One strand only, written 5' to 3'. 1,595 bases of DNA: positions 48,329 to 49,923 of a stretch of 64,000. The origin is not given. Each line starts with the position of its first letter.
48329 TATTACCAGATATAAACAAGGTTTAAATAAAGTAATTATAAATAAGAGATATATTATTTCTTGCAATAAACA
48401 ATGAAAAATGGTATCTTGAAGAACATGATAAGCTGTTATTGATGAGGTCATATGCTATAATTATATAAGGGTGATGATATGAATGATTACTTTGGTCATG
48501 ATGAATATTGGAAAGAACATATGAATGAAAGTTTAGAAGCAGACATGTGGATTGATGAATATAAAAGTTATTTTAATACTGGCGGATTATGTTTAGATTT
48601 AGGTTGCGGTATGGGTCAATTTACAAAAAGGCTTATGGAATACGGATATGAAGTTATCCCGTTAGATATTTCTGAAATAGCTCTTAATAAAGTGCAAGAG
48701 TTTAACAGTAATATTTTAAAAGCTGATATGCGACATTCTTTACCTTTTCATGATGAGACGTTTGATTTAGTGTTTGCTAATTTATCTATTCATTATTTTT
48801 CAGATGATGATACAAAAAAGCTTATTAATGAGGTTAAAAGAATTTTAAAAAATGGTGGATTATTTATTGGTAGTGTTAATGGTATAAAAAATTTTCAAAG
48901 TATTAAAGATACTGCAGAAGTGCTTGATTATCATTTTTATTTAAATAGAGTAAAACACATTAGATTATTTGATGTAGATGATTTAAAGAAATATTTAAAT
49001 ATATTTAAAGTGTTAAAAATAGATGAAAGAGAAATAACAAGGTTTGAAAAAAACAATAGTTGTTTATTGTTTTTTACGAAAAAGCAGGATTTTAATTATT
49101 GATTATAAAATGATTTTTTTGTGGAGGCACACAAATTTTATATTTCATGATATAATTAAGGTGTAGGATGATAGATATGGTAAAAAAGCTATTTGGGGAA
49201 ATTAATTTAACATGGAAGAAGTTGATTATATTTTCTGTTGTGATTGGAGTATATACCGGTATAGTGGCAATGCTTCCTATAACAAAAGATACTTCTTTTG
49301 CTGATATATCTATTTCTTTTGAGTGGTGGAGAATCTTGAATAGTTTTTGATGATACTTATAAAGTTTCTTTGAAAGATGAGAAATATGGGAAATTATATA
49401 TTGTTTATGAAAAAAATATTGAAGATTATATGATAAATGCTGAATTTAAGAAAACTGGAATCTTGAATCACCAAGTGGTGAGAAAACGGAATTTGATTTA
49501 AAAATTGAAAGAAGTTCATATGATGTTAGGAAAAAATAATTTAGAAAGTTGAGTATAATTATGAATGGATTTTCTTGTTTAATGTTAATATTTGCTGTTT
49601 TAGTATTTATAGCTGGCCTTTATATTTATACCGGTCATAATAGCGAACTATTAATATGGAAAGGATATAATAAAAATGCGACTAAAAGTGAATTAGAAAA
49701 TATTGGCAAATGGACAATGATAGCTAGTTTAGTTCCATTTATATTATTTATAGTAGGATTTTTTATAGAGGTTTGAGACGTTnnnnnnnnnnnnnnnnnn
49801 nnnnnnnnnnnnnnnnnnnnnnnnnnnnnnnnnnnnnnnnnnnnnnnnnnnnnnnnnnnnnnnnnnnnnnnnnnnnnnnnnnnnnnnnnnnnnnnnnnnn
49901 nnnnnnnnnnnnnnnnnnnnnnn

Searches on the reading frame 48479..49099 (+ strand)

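Call 3: search_protein_families(library=pfam, proteins=[window:48479-49099:+], max_evalue=0.01)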
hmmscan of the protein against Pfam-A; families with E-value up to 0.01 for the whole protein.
window:48479-49099:+ (207 aa): 16 families
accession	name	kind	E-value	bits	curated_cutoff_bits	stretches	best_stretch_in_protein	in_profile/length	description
PF08241.18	Methyltransf_11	-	5.9e-22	78.6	21.2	1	39-130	1-94/95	Methyltransferase domain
PF13649.12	Methyltransf_25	-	4.9e-20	72.5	27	1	39-127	2-97/97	Methyltransferase domain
PF13847.12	Methyltransf_31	-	1.1e-13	51.6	27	1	38-146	7-126/145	Methyltransferase domain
PF08242.18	Methyltransf_12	-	3.5e-13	50.5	30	1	39-129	1-98/98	Methyltransferase domain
PF13489.12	Methyltransf_23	-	3.9e-13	49.9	27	1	25-173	13-154/164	Methyltransferase domain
PF05148.21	Methyltransf_8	-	7.6e-08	32.9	27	1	37-143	75-167/219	Hypothetical methyltransferase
PF01209.24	Ubie_methyltran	-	3.7e-07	30.2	20.1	1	33-129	46-149/233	ubiE/COQ5 methyltransferase family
PF01728.25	FtsJ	-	5.2e-06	26.9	24.1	1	24-104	11-101/181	FtsJ-like methyltransferase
PF03141.22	Methyltransf_29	-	7e-06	25.3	23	1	37-141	120-227/506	Putative S-adenosyl-L-methionine-dependent methyltransferase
PF03291.22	mRNA_G-N7_MeTrfase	-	4.1e-05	23.3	26.6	1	76-161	118-208/315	mRNA (guanine-N(7))-methyltransferase domain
PF03848.20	TehB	-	6e-05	23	20.4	1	36-128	32-129/193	Tellurite resistance protein TehB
PF05175.20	MTS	-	0.00028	21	23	1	35-130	32-137/170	Methyltransferase small domain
PF00891.24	Methyltransf_2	-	0.00034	20.4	22.3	1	18-130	48-163/210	O-methyltransferase domain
PF02353.26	CMAS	-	0.00039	20.3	27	1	31-132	59-165/273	Mycolic acid cyclopropane synthetase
PF01739.24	CheR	-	0.00072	19.5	27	1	92-141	134-184/195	CheR methyltransferase, SAM binding domain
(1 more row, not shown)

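Call 64: search_protein_families(library=padloc, proteins=[window:48479-49099:+], max_evalue=0.01)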
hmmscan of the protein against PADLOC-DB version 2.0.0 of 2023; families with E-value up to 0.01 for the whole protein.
window:48479-49099:+ (207 aa): 2 families
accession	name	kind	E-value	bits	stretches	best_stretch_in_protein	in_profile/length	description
PDLC04134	mad2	-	6.6e-21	72.7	1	8-203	263-447/492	mads_2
PDLC03311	MTase_II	-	0.0041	13.8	1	37-106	44-115/464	Type II methyltransferase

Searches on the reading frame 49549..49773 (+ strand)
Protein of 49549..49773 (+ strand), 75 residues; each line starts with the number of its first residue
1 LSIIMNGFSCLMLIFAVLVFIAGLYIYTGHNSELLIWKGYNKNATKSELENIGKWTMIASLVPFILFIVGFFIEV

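Call 3: search_protein_families(library=pfam, proteins=[window:49549-49773:+], max_evalue=0.01)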
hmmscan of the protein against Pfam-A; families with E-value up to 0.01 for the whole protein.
window:49549-49773:+ (75 aa): 0 families

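Call 4: search_protein_families(library=ncbifam, proteins=[window:49549-49773:+], max_evalue=0.01)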
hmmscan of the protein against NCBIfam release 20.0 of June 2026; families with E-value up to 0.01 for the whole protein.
window:49549-49773:+ (75 aa): 0 families

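Call 63: search_protein_families(library=phrogs, proteins=[window:49561-49773:+], max_evalue=0.01)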
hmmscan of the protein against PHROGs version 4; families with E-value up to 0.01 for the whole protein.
window:49561-49773:+ (71 aa): 0 families

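Call 64: search_protein_families(library=padloc, proteins=[window:49561-49773:+], max_evalue=0.01)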
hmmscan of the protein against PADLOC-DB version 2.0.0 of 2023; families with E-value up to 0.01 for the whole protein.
window:49561-49773:+ (71 aa): 0 families
